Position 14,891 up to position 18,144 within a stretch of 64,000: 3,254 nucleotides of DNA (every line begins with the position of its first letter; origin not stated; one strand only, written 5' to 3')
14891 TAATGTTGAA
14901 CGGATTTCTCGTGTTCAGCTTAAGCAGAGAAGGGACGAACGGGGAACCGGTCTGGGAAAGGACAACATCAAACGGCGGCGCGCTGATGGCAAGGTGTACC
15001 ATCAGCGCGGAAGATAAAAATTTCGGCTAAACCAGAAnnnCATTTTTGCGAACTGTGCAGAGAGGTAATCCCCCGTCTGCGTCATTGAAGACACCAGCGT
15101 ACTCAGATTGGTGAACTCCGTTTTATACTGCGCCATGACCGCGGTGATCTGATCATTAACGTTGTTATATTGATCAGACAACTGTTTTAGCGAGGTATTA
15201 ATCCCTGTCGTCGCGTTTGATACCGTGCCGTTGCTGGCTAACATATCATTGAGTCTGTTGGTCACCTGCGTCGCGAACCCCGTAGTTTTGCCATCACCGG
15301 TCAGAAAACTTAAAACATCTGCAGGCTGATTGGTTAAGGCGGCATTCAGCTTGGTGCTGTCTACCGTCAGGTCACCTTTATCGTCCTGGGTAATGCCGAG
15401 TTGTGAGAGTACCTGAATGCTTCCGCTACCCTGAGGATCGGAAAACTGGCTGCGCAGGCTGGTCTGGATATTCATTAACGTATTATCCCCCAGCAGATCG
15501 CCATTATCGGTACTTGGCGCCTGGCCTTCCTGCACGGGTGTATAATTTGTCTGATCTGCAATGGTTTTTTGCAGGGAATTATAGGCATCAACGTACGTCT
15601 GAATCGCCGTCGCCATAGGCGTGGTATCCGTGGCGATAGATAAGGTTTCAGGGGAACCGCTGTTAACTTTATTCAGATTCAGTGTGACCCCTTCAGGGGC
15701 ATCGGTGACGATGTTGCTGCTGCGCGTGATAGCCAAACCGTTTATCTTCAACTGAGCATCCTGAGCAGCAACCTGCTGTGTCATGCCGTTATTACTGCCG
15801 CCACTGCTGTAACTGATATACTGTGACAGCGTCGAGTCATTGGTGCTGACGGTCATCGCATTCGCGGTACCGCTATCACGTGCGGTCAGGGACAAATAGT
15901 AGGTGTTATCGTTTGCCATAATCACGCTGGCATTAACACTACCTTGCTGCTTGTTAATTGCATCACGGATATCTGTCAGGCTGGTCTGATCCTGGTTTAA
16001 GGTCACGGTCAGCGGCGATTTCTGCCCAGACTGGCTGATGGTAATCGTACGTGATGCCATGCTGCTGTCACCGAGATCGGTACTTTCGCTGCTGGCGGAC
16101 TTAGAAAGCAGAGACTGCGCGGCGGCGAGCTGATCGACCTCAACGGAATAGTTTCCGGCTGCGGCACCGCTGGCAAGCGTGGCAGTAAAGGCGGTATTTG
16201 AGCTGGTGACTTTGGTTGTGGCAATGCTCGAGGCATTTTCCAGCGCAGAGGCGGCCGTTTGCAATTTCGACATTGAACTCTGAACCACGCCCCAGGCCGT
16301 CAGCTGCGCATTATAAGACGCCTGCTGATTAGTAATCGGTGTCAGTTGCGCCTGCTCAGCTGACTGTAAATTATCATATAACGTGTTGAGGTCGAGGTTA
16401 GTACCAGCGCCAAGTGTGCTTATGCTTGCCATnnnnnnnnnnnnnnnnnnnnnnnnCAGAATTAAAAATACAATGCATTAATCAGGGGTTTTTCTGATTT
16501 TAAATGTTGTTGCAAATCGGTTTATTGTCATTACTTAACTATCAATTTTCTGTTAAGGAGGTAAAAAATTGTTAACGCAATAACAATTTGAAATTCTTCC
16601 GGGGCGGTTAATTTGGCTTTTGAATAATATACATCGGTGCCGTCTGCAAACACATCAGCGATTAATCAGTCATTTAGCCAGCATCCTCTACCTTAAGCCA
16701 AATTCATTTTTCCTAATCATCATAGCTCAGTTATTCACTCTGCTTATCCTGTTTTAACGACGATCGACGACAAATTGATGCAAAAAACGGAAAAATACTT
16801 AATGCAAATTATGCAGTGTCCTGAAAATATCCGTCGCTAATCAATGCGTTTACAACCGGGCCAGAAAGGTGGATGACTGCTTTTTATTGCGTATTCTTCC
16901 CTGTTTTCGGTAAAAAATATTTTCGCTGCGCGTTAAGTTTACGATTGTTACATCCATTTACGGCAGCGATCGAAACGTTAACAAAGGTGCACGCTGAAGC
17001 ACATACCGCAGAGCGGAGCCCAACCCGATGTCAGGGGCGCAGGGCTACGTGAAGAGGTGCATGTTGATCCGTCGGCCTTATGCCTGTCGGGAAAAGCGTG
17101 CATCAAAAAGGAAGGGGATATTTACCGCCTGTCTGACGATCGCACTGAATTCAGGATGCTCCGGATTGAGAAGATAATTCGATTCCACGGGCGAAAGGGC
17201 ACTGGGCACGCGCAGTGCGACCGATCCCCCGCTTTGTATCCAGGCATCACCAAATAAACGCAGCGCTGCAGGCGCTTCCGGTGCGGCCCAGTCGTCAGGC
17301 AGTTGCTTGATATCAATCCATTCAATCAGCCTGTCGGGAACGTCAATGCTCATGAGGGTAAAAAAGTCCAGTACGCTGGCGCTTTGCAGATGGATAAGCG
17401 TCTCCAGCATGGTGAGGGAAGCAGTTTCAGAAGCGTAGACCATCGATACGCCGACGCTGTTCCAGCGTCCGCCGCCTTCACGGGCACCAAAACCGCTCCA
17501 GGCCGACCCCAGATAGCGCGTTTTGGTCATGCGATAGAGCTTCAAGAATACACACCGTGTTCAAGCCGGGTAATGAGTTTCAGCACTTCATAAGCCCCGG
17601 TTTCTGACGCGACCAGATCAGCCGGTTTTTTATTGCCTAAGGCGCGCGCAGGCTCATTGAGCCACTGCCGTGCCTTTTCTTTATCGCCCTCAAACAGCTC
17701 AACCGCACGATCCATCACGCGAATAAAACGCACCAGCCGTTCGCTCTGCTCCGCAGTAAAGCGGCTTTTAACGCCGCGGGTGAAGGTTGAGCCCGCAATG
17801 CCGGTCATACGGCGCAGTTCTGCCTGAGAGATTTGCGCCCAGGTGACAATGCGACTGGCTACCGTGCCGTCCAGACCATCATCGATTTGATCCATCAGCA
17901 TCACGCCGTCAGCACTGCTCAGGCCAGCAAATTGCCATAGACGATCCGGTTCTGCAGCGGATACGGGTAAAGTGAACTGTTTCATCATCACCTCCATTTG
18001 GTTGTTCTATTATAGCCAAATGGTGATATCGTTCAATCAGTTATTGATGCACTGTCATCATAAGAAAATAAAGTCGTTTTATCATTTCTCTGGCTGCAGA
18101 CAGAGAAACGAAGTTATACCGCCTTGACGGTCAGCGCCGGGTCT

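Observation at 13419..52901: Two diverged short flagellin paralogues, each with its own sigma-28 promoter, in inverted orientation 37.6 kb apart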

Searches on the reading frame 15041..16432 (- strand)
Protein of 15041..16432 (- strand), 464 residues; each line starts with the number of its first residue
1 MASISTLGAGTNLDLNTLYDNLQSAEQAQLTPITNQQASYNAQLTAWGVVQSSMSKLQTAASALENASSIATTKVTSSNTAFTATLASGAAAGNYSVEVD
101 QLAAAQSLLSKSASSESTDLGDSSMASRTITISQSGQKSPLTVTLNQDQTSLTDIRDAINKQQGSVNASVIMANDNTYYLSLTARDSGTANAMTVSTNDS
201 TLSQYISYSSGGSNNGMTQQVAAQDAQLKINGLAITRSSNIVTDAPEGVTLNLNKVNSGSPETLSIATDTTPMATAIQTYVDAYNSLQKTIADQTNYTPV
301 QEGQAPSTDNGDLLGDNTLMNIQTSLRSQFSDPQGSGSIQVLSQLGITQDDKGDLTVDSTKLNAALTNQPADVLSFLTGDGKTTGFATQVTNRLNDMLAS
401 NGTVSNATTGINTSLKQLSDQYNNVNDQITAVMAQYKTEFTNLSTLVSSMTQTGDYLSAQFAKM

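Call 36: find_homologous_proteins(query=window:15041-16432:-)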
Query window:15041-16432:- (464 aa): 2102 proteins with E <= 0.001 among 8000 candidates; the best 120 are listed.
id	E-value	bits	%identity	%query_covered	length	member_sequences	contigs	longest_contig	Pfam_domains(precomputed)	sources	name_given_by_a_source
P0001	9.0e-272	919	99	100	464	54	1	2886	PF07195.18,PF02465.24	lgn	-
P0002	4.7e-248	841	91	100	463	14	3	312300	PF07195.18,PF02465.24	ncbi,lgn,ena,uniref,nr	ncbi:flagellar filament capping protein FliD [Pantoea stewartii]|uniref:flagellar filament capping p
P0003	1.6e-206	704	76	100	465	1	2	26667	PF07195.18,PF02465.24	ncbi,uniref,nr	ncbi:flagellar filament capping protein FliD [Pantoea ananatis]|uniref:flagellar filament capping pr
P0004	3.2e-206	703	76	100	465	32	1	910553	PF07195.18,PF02465.24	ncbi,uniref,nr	ncbi:flagellar filament capping protein FliD [Pantoea ananatis]|uniref:flagellar filament capping pr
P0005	4.9e-206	702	77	100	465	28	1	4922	PF07195.18,PF02465.24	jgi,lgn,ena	-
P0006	5.5e-206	702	76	100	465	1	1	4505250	PF07195.18,PF02465.24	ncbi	ncbi:flagellar filament capping protein FliD [Pantoea ananatis]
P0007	6.1e-206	702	76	100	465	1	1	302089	PF07195.18,PF02465.24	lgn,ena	-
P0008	1.1e-205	701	76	100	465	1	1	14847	PF07195.18,PF02465.24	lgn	-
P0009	4.8e-204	696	76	100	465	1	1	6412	PF07195.18,PF02465.24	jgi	-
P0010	5.9e-191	653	71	100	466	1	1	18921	PF07195.18,PF02465.24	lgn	-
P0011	3.4e-185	634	70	100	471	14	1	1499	PF07195.18,PF02465.24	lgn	-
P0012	5.2e-183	627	68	100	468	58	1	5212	PF07195.18,PF02465.24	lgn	-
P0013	3.3e-182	624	69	99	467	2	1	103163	PF07195.18,PF02465.24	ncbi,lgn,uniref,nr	ncbi:flagellar filament capping protein FliD [Kosakonia oryziphila]|uniref:Flagellar hook-associated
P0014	4.4e-182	624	69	100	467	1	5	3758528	PF07195.18,PF02465.24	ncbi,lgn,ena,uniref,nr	ncbi:flagellar filament capping protein FliD [Candidatus Pantoea soli]|uniref:Flagellar hook-associa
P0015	8.8e-182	623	69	100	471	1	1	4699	PF07195.18,PF02465.24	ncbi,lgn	-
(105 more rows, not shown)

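Call 37: find_encoding_contigs(protein=P0006, flank=10000, max_places=2)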
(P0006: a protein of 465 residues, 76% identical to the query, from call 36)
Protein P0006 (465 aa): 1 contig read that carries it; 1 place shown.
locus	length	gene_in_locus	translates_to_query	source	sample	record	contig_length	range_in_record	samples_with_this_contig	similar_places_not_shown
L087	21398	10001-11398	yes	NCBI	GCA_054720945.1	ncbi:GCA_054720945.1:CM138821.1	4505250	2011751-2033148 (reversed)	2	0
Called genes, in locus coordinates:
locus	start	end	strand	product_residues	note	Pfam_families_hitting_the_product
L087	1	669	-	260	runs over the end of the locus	PF00551:Formyl_trans_N, PF18216:N_formyltrans_C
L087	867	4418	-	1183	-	PF00535:Glycos_transf_2, PF10111:Glyco_tranf_2_2, PF13506:Glyco_transf_21 (faint), PF00535:Glycos_transf_2, PF13641:Glyco_tranf_2_3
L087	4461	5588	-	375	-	PF01041:DegT_DnrJ_EryC1, PF01212:Beta_elim_lyase (weak)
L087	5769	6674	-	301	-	PF00669:Flagellin_N, PF00700:Flagellin_C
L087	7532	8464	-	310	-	PF00669:Flagellin_N, PF00700:Flagellin_C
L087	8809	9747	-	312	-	PF00669:Flagellin_N, PF00700:Flagellin_C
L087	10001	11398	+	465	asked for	PF02465:FliD_N, PF07195:FliD_C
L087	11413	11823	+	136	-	PF02561:FliS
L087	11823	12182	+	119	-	PF05400:FliT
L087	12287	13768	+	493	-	PF00128:Alpha-amylase, PF02324:Glyco_hydro_70 (faint)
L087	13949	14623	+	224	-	PF05711:TylF (faint), PF04989:RMNT_CmcI, PF13578:Methyltransf_24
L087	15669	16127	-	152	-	PF13987:YedD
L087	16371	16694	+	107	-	PF19925:DUF6388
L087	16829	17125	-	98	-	PF10796:Anti-adapt_IraP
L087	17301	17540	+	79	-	PF06183:DinI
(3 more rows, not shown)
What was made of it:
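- The chromosome carries a flagellin glycosylation island next to fliC (call 37), so these swaps could shift glycosylation sites. Three chromosomal fliC genes already exist (call 37).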

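Call 50: search_protein_families(library=pfam, proteins=[window:15041-16432:-])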
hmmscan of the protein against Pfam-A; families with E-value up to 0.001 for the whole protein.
window:15041-16432:- (464 aa): 2 families
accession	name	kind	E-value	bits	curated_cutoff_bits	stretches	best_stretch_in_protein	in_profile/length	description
PF07195.17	FliD_C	-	2.3e-60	204.4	25.4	1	223-452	1-236/236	Flagellar hook-associated protein 2 C-terminus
PF02465.23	FliD_N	-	2.3e-22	79.9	24.8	1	12-106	2-97/97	Flagellar hook-associated protein 2 N-terminus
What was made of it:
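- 15038..16432 (-): Plasmid-borne second filament-cap gene fliD (464 aa). Pfam FliD_N and FliD_C (call 50).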

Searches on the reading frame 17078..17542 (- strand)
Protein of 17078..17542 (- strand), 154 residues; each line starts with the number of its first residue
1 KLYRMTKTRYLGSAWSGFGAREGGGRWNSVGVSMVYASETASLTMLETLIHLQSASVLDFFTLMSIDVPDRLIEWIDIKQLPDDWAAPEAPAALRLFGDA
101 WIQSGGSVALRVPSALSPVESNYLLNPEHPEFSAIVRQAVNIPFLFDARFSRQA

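Call 58: search_protein_families(library=pfam, proteins=[window:17078-17542:-])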
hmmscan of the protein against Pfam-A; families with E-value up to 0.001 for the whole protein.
window:17078-17542:- (154 aa): 1 family
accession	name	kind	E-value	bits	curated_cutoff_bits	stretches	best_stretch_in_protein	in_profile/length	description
PF08808.17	RES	-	1.5e-30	106.7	23.2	1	1-147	1-157/157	RES domain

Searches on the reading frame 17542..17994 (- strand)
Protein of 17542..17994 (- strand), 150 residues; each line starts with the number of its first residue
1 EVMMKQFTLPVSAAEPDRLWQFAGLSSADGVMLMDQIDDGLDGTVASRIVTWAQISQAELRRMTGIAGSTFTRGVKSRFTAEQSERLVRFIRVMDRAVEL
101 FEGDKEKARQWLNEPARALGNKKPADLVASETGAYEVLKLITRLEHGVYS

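Call 58: search_protein_families(library=pfam, proteins=[window:17542-17994:-])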
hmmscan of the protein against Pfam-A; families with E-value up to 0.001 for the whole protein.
window:17542-17994:- (150 aa): 2 families
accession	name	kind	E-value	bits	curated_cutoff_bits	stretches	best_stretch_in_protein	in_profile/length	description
PF09722.15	Xre_MbcA_ParS_C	-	1.3e-16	60.7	24.5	1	97-147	2-51/51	Antitoxin Xre/MbcA/ParS C-terminal toxin-binding domain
PF20432.4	Xre-like-HTH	-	5e-11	43.2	25.8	1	33-92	2-63/63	Antitoxin Xre-like helix-turn-helix domain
